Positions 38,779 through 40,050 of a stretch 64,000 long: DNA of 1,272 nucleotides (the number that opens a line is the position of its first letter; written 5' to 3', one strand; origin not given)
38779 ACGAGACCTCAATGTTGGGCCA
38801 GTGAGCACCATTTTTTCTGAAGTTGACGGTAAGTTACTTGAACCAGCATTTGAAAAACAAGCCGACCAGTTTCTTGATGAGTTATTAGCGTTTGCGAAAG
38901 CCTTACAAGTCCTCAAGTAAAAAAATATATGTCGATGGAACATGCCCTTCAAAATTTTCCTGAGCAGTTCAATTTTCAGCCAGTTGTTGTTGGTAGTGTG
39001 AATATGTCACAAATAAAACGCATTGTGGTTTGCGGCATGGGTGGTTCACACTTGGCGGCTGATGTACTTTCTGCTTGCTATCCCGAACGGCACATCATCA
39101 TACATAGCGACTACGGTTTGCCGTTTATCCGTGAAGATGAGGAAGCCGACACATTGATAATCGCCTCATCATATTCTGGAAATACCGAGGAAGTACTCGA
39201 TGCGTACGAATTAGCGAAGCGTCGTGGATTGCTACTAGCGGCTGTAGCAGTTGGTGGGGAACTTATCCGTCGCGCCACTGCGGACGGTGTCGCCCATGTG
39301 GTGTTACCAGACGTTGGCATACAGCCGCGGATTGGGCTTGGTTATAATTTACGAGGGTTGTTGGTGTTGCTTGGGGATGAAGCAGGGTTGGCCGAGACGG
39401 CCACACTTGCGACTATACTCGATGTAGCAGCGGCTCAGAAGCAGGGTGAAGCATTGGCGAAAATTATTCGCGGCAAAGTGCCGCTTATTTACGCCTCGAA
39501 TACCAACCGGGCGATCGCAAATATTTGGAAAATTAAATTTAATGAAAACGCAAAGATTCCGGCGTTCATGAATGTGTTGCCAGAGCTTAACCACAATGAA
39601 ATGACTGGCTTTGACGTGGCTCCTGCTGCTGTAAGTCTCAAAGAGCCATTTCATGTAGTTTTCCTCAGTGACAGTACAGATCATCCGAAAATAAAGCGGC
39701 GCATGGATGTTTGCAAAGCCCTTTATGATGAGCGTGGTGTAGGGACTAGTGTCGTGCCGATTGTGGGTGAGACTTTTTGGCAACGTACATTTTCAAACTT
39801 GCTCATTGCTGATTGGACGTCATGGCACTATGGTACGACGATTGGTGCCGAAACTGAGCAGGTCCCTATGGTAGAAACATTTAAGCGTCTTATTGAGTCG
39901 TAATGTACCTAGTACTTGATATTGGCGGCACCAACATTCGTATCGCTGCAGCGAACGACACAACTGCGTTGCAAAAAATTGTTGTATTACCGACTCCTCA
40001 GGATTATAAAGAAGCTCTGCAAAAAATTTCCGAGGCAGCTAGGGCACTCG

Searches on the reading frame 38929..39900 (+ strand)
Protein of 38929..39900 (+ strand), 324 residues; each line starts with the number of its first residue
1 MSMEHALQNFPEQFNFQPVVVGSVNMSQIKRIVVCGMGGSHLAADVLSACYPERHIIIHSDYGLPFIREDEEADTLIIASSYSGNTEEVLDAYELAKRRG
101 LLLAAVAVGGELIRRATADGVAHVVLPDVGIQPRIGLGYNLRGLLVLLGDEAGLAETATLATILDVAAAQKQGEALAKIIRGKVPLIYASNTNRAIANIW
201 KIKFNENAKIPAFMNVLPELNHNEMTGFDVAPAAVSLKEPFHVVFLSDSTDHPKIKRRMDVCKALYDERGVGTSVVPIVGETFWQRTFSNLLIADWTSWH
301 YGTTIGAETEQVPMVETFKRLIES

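Call 106: search_solved_structures(query=window:38929-39900:+, max_evalue=0.00001)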
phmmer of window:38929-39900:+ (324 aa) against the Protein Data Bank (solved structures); distinct sequences matched with E-value up to 0.00001: 1.
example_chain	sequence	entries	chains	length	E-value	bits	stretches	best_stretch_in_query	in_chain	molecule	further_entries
1tzb_A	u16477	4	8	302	2.7e-16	63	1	19-235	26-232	glucose-6-phosphate isomerase, conjectural | glucose-6-phosphate isomerase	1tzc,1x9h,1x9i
